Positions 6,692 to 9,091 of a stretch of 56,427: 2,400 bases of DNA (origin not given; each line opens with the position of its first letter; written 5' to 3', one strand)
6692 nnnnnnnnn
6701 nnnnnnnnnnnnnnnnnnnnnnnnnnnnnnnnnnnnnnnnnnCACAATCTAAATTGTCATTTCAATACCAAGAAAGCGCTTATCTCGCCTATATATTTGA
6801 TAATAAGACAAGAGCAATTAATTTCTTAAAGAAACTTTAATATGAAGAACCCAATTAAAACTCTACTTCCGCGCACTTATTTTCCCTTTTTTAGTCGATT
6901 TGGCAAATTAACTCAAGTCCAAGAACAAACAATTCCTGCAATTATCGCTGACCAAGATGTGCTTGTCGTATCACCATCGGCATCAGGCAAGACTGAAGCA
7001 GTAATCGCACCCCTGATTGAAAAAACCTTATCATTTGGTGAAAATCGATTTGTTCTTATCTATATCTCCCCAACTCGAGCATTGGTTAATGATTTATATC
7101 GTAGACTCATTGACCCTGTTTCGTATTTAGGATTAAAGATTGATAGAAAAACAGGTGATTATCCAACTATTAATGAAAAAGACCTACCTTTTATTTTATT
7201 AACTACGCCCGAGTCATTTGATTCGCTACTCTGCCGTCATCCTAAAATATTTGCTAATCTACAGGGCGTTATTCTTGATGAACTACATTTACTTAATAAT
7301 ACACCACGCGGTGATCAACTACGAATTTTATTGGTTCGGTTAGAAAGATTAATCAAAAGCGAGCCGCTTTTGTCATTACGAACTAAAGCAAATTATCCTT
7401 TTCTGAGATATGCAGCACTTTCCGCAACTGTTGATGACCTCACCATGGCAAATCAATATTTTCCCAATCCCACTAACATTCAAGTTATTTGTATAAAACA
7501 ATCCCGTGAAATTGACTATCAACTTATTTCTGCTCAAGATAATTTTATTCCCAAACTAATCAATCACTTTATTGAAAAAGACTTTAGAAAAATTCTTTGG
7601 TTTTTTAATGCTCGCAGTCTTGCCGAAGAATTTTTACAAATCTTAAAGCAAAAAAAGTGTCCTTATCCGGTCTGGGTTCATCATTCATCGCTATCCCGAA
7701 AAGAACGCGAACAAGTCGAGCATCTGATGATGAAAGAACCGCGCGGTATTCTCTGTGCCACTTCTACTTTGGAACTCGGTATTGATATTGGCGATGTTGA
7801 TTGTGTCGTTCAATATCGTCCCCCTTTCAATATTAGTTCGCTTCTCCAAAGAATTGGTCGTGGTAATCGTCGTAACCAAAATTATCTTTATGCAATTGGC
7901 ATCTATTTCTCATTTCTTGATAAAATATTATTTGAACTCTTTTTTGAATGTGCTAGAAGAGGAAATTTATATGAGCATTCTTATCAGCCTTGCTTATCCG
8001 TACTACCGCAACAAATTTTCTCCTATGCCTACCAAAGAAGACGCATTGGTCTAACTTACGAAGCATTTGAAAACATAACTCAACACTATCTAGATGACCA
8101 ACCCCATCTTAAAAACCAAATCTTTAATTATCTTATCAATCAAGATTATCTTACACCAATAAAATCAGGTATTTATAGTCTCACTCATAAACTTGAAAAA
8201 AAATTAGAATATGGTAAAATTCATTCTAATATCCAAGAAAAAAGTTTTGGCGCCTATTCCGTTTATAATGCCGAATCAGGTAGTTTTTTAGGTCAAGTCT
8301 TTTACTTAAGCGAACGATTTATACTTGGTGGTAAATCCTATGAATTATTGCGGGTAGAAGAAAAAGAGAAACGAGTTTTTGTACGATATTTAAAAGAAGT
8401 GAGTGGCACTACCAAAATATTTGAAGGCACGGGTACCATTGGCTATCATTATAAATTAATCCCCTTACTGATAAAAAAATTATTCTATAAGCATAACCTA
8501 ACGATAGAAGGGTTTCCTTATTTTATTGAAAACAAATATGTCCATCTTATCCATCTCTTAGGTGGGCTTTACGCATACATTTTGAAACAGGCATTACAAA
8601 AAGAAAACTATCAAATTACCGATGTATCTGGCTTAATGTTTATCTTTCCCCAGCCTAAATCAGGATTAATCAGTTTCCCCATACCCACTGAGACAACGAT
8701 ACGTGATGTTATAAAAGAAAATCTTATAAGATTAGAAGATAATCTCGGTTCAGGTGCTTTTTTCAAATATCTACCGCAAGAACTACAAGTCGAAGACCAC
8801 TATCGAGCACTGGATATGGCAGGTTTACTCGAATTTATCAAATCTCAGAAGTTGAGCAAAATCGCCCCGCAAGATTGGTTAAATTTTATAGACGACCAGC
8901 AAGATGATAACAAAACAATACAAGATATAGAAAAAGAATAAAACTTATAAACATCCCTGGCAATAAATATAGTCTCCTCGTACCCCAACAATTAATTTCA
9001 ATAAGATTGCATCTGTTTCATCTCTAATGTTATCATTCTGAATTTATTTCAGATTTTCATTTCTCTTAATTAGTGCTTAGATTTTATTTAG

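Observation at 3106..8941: Stand-alone operon: orphan protein, two paralogous BrxD/DUF2791-like ATPases and an Lhr/BrxHI-like DExH helicase (candidate undescribed defence system)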

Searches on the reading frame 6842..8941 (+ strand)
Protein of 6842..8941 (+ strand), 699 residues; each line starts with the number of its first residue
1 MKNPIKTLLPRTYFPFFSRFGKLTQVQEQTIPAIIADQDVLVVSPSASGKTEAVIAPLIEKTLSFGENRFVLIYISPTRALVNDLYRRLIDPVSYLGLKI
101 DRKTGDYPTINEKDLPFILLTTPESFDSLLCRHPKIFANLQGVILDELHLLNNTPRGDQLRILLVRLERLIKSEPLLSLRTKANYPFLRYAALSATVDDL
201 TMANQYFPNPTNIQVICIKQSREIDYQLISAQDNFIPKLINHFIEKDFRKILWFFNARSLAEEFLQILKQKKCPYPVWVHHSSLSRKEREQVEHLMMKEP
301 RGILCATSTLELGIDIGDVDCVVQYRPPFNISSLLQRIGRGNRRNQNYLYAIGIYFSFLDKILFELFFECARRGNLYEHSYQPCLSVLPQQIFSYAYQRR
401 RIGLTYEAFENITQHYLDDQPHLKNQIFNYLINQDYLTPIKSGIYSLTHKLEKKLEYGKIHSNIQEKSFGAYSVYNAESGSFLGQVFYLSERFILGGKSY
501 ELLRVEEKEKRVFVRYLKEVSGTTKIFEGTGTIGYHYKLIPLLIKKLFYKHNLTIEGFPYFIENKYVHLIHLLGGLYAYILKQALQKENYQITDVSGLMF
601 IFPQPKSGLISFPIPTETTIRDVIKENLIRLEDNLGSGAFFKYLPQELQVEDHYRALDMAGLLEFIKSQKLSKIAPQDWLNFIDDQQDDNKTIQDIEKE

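Call 3: search_protein_families(library=pfam, proteins=[window:6842-8941:+], max_evalue=1)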
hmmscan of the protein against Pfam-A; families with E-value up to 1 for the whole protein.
window:6842-8941:+ (699 aa): 3 families
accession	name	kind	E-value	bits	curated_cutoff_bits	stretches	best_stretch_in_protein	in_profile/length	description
PF00270.35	DEAD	-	1.1e-26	94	26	1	24-198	1-161/167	DEAD/DEAH box helicase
PF00271.37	Helicase_C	-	5.9e-20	72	23.5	1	240-344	7-109/110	Helicase conserved C-terminal domain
PF22590.2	Cas3-like_C_2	-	5e-09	36.8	27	1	249-345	3-105/106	CRISPR-associated nuclease/helicase Cas3, C-terminal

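Call 4: search_protein_families(library=padloc, proteins=[window:6842-8941:+], max_evalue=1)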
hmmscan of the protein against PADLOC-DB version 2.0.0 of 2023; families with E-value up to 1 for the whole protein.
window:6842-8941:+ (699 aa): 79 families (the best 25 are shown)
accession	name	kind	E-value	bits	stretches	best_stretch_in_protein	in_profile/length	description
PDLC03960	SngC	-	1.8e-65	220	1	20-530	22-561/720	-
PDLC02503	BrxHI|BrxHII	-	1.3e-64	216.8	1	19-518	21-521/698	BrxHI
PDLC02501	BrxHI|BrxHII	-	7.4e-30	101.7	1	22-345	23-343/925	BrxHI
PDLC02897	DpdJ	-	2.1e-25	86.8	1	16-393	93-501/1570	DpdJ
PDLC01710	Cas3a1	-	6.6e-16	55.9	2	245-467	443-594/745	Cas3_1_CAS-I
PDLC04531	PDC-M23B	-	1.6e-15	54.2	2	36-169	312-457/1060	-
PDLC00938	Cas3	-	1.9e-15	55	2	143-348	128-323/358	CRISPR-associated helicase Cas3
PDLC01762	Cas3b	-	1.7e-14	51.3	2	229-356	428-549/692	-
PDLC01252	Cas3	-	2.4e-13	48.2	2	195-346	163-290/324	CAS-I; effector_G3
PDLC00194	HamB1|HamB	-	3.5e-13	46.4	1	45-170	253-379/995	DEAD-box helicase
PDLC01761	Cas3b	-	9.9e-13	45.6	2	250-351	449-542/705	-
PDLC01770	Cas3g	-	2.2e-12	44.3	2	250-347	253-344/733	-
PDLC00192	HamB1|HamB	-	4.8e-12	42.3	2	23-170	269-419/1104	DEAD-box helicase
PDLC02861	DpdF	-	8.4e-12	42.2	2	182-343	172-332/611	DpdF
PDLC01533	Cas3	-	1.9e-11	41.1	2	27-106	40-117/897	CAS-I; effector_G3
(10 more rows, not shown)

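Call 5: search_protein_families(library=ncbifam, proteins=[window:6842-8941:+], max_evalue=1)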
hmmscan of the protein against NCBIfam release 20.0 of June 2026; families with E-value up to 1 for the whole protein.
window:6842-8941:+ (699 aa): 37 families (the best 25 are shown)
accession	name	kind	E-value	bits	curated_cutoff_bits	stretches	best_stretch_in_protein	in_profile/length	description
TIGR04121.1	DEXH_lig_assoc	equivalog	4.4e-52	176.8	850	1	22-352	13-354/804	ligase-associated DNA damage response DEXH box helicase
NF010338.0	PRK13767.1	equivalog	6.5e-46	157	849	1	16-470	27-499/877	ATP-dependent helicase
NF007284.0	PRK09751.1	equivalog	2.2e-21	74.9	1496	2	279-342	354-417/1538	ATP-dependent helicase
NF040935.1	helicase_Hel308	equivalog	3e-17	62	1200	1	23-180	27-178/704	ATP-dependent DNA helicase Hel308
NF001308.0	PRK00254.1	equivalog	1.6e-16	59.7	1216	2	34-168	36-167/720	ATP-dependent DNA helicase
NF008394.0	PRK11192.1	equivalog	9.3e-16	57.7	507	2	20-112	23-118/441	ATP-dependent RNA helicase SrmB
NF008744.0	PRK11776.1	equivalog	1.5e-15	56.7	524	1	20-347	24-339/460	ATP-dependent RNA helicase DbpA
TIGR01587.1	cas3_core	equivalog_domain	7e-15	55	102.45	2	143-348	128-323/358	CRISPR-associated helicase Cas3'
NF002654.0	PRK02362.1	equivalog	7.2e-15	54.3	887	1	27-175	28-173/739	ATP-dependent DNA helicase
NF002251.0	PRK01172.1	equivalog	7.5e-15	54.2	891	1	23-270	23-258/674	ATP-dependent DNA helicase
NF053631.1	RNA_helic_CshA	equivalog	2.3e-14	53.1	646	1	20-344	19-331/434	degradosome RNA helicase CshA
TIGR03817.1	DECH_helic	hypoth_equivalog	5.3e-14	51.4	874.1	2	285-351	314-380/742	helicase/secretion neighborhood putative DEAH-box helicase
TIGR00614.1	recQ_fam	subfamily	4.2e-11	42.3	219.8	1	182-347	157-323/470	RecQ family ATP-dependent DNA helicase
TIGR01389.1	recQ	equivalog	6.7e-11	41.3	640.2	1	185-344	160-318/591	DNA helicase RecQ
NF053711.1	RNA_heli_RhlE1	exception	8.9e-10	37.9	750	1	22-344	23-338/434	RNA helicase RhlE1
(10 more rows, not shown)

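Call 93: search_solved_structures(query=window:6842-8941:+, max_evalue=1e-10)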
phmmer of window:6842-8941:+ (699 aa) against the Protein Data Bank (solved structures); distinct sequences matched with E-value up to 1e-10: 32.
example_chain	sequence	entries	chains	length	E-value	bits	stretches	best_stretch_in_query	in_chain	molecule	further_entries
7zpq_CA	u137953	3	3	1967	2.1e-22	82.7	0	35-170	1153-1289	SLH1 isoform 1 | RQC trigger complex helicase SLH1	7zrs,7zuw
6qv3_A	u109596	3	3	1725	1.3e-21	80.1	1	13-261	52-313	Pre-mRNA splicing helicase-like protein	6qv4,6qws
5m59_A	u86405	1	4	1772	1.5e-21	80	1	13-261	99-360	Pre-mRNA splicing helicase-like protein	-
4f92_B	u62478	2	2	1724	1.3e-20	76.8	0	9-173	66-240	U5 small nuclear ribonucleoprotein 200 kDa helicase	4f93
6qdv_B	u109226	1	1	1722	1.3e-20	76.8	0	9-173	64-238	U5 small nuclear ribonucleoprotein 200 kDa helicase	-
4f91_B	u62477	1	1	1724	1.3e-20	76.8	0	9-173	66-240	U5 small nuclear ribonucleoprotein 200 kDa helicase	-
5urj_A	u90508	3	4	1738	1.4e-20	76.7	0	9-173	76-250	U5 small nuclear ribonucleoprotein 200 kDa helicase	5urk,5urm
4kit_B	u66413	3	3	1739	1.4e-20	76.7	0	9-173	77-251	U5 small nuclear ribonucleoprotein 200 kDa helicase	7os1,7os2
6s8q_B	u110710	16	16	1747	1.4e-20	76.7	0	9-173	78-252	U5 small nuclear ribonucleoprotein 200 kDa helicase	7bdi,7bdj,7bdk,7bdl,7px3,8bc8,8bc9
6s8o_B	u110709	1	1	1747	1.6e-20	76.5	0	9-173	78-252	U5 small nuclear ribonucleoprotein 200 kDa helicase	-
3jcr_C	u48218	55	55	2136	3e-20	75.6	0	9-173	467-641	hBrr2 | U5 small nuclear ribonucleoprotein 200 kDa helicase | Brr2, U5 small nuclear ribonucleoprotein 200 kDa helicase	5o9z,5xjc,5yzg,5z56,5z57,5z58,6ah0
6s9i_B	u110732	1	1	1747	3e-20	75.6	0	9-173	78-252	U5 small nuclear ribonucleoprotein 200 kDa helicase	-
5v9x_A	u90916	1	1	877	6.6e-20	74.5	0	277-343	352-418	ATP-dependent DNA helicase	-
7lhl_A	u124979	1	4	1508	3.1e-19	72.3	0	277-343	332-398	ATP-dependent DNA helicase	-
8alz_B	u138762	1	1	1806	1.1e-18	70.5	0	23-174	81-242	Activating signal cointegrator 1 complex subunit 3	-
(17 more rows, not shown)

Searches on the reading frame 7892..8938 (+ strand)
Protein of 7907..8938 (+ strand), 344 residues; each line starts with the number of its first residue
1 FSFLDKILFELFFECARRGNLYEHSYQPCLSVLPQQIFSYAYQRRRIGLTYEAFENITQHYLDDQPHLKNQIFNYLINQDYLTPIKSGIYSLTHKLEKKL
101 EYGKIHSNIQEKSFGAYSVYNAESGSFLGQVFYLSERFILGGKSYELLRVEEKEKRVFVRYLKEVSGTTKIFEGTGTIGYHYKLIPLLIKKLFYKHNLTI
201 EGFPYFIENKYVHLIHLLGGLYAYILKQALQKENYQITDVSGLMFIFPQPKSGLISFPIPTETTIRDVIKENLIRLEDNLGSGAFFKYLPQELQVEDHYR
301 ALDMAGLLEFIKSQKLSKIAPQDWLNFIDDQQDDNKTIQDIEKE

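Call 36: search_protein_families(library=pfam, proteins=[window:7907-8938:+], max_evalue=10)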
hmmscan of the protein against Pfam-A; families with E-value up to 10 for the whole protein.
seq(344 aa): 0 families

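Call 112: search_solved_structures(query=A9, max_evalue=1, show_alignments=0)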
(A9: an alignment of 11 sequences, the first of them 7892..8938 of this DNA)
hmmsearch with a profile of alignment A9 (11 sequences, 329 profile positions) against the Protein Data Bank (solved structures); distinct sequences matched with E-value up to 1: 8.
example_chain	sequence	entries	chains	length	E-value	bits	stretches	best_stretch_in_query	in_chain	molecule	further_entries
7yox_B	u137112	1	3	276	0.067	15.4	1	254-318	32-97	DNA helicase MCM9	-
7dpd_A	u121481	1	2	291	0.069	15.3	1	254-318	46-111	DNA helicase MCM9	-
7wi7_B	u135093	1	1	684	0.15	14.2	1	255-318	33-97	DNA helicase MCM9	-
1hx1_B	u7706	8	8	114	0.16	14.1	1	253-315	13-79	BAG family molecular chaperone regulator 1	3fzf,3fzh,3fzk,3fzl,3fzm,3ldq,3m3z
5aqf_B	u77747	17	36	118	0.16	14.1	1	253-315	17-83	BAG FAMILY MOLECULAR CHAPERONE REGULATOR 1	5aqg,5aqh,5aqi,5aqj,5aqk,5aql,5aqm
8s91_D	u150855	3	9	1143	0.37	12.9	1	255-318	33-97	DNA helicase MCM9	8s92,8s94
3jbn_Ai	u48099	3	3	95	0.48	12.6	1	109-182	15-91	60S ribosomal protein eL44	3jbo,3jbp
3j79_i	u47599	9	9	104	0.59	12.2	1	109-183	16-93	60S ribosomal protein eL44 | 60S ribosomal protein L44 | Large ribosomal subunit protein eL42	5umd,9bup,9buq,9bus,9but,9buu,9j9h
